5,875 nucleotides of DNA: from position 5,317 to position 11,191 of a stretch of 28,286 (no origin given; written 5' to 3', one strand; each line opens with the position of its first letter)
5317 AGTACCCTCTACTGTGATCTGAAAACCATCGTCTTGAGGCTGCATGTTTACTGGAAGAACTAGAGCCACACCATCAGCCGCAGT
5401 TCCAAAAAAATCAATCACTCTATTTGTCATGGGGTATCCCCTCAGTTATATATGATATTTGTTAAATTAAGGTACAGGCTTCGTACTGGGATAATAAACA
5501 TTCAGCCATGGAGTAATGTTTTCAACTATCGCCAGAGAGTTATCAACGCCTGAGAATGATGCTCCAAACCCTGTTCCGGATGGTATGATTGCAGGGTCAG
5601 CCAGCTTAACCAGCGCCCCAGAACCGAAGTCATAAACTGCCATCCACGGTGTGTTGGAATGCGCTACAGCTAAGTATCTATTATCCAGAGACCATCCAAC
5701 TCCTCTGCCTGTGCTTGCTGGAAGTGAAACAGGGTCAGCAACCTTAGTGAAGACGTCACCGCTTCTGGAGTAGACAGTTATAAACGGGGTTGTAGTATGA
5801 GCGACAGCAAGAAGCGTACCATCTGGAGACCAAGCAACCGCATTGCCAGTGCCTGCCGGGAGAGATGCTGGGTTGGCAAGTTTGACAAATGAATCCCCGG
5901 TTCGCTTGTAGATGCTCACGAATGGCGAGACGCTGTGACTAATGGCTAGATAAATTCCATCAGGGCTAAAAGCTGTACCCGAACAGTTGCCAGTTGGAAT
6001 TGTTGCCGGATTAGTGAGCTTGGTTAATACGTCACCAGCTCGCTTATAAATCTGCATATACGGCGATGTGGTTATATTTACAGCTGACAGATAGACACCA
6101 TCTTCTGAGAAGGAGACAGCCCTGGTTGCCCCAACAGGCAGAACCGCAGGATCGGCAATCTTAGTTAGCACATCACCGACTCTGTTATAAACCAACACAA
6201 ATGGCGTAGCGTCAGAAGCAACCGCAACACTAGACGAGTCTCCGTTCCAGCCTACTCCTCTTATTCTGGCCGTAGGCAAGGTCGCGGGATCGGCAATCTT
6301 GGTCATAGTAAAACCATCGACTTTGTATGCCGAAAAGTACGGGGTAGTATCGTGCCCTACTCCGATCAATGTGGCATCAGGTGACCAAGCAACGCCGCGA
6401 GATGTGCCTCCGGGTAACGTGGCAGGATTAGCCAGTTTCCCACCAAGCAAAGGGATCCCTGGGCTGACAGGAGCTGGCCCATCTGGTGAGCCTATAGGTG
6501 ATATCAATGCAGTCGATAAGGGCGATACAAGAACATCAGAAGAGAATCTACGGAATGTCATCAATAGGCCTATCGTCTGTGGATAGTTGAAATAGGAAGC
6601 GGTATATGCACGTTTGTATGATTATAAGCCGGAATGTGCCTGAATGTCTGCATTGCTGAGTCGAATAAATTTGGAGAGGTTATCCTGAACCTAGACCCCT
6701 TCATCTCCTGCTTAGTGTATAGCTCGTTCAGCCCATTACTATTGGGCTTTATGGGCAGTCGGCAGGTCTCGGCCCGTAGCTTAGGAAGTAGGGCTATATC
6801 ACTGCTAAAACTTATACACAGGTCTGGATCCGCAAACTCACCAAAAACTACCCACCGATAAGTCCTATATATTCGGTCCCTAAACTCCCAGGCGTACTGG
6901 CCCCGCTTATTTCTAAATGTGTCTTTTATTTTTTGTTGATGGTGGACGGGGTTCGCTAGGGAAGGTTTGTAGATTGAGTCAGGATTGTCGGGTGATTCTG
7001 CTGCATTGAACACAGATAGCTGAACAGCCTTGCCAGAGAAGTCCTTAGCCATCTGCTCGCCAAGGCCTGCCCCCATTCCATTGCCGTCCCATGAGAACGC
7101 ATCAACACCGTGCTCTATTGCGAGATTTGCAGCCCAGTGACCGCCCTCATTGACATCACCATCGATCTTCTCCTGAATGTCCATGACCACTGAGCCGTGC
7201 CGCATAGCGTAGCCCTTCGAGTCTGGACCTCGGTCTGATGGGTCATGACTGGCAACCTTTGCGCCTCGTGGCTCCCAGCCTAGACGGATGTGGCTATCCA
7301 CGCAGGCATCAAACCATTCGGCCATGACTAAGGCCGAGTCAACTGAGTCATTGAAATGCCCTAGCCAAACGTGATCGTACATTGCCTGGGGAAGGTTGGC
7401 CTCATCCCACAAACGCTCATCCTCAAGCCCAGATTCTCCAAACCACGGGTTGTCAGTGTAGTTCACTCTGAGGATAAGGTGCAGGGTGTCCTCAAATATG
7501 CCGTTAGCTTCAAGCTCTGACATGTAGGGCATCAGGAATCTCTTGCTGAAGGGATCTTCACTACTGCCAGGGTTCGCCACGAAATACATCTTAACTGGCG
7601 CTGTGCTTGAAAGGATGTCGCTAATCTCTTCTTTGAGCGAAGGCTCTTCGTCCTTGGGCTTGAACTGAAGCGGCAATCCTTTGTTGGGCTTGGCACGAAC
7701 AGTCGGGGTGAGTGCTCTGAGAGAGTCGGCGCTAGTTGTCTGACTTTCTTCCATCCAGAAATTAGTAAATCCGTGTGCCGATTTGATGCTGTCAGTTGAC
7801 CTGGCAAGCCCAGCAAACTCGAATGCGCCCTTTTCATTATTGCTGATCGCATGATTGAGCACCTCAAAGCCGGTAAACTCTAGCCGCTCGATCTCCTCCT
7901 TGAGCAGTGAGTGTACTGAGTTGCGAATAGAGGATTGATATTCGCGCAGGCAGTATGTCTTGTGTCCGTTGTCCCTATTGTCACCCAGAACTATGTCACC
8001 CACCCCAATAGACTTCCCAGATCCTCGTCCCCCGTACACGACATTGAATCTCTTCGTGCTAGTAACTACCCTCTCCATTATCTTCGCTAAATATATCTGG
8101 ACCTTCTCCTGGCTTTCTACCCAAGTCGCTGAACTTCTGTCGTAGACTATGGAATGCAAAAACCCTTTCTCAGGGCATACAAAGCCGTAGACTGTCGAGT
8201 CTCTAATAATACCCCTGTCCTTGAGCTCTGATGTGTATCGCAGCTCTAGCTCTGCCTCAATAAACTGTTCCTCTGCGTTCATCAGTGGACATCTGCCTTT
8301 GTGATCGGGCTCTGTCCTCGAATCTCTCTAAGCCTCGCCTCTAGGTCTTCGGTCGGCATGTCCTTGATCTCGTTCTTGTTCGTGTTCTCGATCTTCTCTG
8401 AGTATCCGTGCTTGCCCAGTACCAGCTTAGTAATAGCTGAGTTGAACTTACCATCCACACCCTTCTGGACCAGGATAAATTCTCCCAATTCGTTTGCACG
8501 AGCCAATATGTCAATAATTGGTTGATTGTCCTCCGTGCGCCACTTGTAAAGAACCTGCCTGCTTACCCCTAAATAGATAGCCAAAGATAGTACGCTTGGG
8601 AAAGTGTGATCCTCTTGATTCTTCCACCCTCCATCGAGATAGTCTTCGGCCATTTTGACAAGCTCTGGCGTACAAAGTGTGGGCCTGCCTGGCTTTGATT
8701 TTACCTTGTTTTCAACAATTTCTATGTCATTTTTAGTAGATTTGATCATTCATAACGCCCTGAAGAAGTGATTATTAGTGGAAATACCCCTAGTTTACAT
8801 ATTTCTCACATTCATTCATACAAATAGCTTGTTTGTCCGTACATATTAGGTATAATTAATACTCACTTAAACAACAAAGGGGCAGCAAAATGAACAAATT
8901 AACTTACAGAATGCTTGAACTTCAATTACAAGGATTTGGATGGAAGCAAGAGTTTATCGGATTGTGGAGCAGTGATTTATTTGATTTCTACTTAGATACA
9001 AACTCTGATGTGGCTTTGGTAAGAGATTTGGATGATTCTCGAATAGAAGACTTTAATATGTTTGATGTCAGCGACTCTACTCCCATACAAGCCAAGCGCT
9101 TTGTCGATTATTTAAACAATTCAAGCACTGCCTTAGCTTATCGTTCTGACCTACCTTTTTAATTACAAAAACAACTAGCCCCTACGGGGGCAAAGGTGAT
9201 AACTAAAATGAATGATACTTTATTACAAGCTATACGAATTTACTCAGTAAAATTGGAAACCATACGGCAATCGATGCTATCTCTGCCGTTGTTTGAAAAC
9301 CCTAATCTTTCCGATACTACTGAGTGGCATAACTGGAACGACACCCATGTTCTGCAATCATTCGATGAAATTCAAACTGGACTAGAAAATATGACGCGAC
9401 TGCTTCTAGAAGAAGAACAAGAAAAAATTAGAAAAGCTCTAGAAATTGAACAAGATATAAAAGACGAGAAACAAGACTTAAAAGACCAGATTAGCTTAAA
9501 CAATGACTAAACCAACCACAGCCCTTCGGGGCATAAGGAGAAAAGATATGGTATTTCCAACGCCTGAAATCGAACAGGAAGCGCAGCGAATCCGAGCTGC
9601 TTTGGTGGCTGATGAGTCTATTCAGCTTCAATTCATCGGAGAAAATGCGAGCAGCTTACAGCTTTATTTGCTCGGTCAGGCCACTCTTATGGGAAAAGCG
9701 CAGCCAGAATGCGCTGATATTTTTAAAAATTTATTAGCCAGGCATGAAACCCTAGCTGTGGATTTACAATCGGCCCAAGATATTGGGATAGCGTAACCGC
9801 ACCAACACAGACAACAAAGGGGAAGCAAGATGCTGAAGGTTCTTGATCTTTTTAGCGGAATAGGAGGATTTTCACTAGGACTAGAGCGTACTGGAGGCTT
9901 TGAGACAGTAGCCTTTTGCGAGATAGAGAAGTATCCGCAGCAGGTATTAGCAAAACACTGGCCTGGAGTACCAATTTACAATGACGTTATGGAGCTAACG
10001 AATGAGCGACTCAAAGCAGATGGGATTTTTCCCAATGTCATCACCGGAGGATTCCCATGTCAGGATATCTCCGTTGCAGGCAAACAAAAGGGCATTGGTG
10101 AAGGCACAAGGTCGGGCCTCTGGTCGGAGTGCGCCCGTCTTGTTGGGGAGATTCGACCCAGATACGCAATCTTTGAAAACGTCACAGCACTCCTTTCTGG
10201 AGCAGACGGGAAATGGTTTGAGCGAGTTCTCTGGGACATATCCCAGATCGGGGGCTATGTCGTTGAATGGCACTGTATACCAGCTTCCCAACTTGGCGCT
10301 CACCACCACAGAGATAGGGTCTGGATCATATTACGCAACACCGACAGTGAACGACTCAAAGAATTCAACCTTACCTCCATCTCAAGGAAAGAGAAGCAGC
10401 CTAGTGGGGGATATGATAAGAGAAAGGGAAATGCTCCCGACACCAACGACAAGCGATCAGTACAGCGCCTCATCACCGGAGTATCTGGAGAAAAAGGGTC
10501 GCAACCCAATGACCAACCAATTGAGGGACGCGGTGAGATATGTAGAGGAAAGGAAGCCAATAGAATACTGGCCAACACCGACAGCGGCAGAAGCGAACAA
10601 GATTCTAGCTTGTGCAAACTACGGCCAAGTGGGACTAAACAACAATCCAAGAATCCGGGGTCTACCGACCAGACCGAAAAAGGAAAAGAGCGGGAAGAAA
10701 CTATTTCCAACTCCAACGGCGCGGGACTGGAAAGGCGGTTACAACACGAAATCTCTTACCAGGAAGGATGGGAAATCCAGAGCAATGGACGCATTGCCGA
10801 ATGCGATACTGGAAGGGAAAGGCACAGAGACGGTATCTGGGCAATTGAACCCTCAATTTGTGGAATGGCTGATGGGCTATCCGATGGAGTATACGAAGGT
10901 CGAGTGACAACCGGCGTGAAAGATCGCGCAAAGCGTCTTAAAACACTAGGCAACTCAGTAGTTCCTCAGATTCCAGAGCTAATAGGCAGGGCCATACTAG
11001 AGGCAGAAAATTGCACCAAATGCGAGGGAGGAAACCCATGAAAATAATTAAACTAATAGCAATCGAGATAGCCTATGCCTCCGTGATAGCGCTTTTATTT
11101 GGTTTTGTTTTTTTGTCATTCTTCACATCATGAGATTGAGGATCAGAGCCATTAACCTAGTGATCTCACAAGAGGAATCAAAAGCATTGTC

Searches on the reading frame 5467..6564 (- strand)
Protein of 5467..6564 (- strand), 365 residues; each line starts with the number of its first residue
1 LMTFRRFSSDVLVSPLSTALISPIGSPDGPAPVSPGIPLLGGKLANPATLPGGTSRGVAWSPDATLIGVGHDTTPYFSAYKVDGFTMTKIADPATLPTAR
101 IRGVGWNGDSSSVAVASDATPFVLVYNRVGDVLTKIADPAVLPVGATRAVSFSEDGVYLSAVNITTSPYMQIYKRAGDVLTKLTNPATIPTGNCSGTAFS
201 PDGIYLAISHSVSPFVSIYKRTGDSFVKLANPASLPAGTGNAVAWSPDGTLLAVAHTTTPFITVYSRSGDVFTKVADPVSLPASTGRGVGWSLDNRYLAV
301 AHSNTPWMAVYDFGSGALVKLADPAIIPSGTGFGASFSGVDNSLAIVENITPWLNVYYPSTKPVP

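Call 13: search_protein_families(library=phrogs, proteins=[window:5467-6564:-], max_evalue=0.001)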
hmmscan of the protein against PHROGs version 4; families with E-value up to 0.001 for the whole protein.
window:5467-6564:- (365 aa): 1 family
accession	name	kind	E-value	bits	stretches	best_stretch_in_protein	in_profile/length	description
phrog_19311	-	unknown function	4.6e-25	88.8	2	87-220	667-799/1023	-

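Call 14: search_protein_families(library=pfam, proteins=[window:5467-6564:-], max_evalue=0.001)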
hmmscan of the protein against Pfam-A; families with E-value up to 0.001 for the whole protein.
window:5467-6564:- (365 aa): 7 families
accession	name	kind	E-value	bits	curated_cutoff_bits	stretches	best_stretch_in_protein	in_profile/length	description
PF23389.1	Beta-prop_WDR19_1st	-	9.7e-10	38.4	27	1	155-256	9-100/325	WDR19 first beta-propeller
PF25174.1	Beta-prop_THOC3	-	9e-08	31.9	305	1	56-255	92-272/272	THOC3 beta-propeller domain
PF23414.1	Beta-prop_EML_2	-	1.6e-07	31.4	90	1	193-304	41-145/266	Echinoderm microtubule-associated protein second beta-propeller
PF12894.13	ANAPC4_WD40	-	8.7e-07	29.5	22.9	0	242-274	43-75/91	Anaphase-promoting complex subunit 4 WD40 domain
PF00400.38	WD40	-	0.00035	21.5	27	0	241-255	15-29/39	WD domain, G-beta repeat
PF24797.1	Beta-prop_WDR35_TULP_N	-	0.00037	20.2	80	0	57-209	161-321/332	WDR35/TULP4 N-terminal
PF24817.1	WD40_WDHD1_1st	-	0.00041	20.1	109.9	0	241-319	182-257/291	WDHD1 first WD40 domain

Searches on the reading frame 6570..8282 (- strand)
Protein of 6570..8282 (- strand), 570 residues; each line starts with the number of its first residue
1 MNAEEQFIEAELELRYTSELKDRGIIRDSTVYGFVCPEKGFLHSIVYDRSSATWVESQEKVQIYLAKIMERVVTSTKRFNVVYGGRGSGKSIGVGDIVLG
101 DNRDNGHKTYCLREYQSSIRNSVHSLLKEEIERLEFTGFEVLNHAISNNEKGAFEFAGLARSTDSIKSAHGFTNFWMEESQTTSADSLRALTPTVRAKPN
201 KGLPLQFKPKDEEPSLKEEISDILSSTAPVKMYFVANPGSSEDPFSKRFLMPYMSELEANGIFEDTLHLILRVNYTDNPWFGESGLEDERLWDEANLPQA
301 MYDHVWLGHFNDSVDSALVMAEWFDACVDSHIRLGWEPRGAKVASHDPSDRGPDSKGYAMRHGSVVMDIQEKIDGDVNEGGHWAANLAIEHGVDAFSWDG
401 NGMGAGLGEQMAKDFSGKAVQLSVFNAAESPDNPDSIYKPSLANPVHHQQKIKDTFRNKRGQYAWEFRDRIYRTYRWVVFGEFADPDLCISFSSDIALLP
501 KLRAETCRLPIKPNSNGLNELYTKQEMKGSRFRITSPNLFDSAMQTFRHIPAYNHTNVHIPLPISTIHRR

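Call 13: search_protein_families(library=phrogs, proteins=[window:6570-8282:-], max_evalue=0.001)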
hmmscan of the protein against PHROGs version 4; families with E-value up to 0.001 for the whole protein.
window:6570-8282:- (570 aa): 2 families
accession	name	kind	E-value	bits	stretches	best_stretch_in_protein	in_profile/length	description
phrog_3717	-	head and packaging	1.3e-33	117.7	2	59-218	5-173/277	terminase large subunit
phrog_2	-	head and packaging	3.8e-25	89.8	1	70-481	275-569/807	terminase large subunit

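Call 14: search_protein_families(library=pfam, proteins=[window:6570-8282:-], max_evalue=0.001)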
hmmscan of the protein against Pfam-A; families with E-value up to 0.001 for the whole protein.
window:6570-8282:- (570 aa): 1 family
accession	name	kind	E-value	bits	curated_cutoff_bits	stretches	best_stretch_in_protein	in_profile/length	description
PF04466.19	Terminase_3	-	2.3e-25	89.7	23.2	1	77-216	2-144/201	Phage terminase large subunit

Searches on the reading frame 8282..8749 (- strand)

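Call 13: search_protein_families(library=phrogs, proteins=[window:8282-8749:-], max_evalue=0.001)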
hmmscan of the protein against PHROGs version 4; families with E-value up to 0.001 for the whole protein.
window:8282-8749:- (155 aa): 3 families
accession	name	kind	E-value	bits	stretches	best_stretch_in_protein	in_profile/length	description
phrog_309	-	head and packaging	8.2e-09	36.9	1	4-139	115-273/319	terminase small subunit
phrog_606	-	head and packaging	2.8e-06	28.4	1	30-131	31-145/167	terminase small subunit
phrog_3064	-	head and packaging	0.00077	20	1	48-129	79-160/175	terminase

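Call 14: search_protein_families(library=pfam, proteins=[window:8282-8749:-], max_evalue=0.001)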
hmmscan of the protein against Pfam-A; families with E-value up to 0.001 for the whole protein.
window:8282-8749:- (155 aa): 1 family
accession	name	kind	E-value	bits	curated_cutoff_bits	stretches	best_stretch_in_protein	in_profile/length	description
PF16677.11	GP3_package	-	1.1e-16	61.3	29.4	1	21-120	1-103/105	DNA-packaging protein gp3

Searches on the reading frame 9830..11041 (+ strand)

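Call 13: search_protein_families(library=phrogs, proteins=[window:9830-11041:+], max_evalue=0.001)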
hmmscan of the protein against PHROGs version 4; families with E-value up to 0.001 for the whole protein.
window:9830-11041:+ (403 aa): 7 families
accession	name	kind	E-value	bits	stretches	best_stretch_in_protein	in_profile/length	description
phrog_363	-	other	6.3e-73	246.7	1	1-398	53-321/327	DNA methyltransferase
phrog_116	-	other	1.5e-57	196.4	1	1-396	207-496/779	DNA methyltransferase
phrog_36267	-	other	3.2e-13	50.7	1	3-71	2-69/151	DNA methyltransferase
phrog_32758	-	other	9.1e-13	49.2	2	332-393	101-151/154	DNA methyltransferase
phrog_5999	-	other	4e-12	47.1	1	2-97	3-99/109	DNA methyltransferase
phrog_29583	-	other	1.4e-11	44.8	1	47-202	61-220/468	DNA methyltransferase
phrog_864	-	DNA, RNA and nucleotide metabolism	8.9e-05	22.1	1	53-135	683-762/1064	DNA primase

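Call 14: search_protein_families(library=pfam, proteins=[window:9830-11041:+], max_evalue=0.001)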
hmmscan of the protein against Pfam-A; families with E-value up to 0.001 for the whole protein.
window:9830-11041:+ (403 aa): 1 family
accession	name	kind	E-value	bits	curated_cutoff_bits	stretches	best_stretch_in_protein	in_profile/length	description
PF00145.23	DNA_methylase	-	9e-47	160.5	22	1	2-390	1-323/324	C-5 cytosine-specific DNA methylase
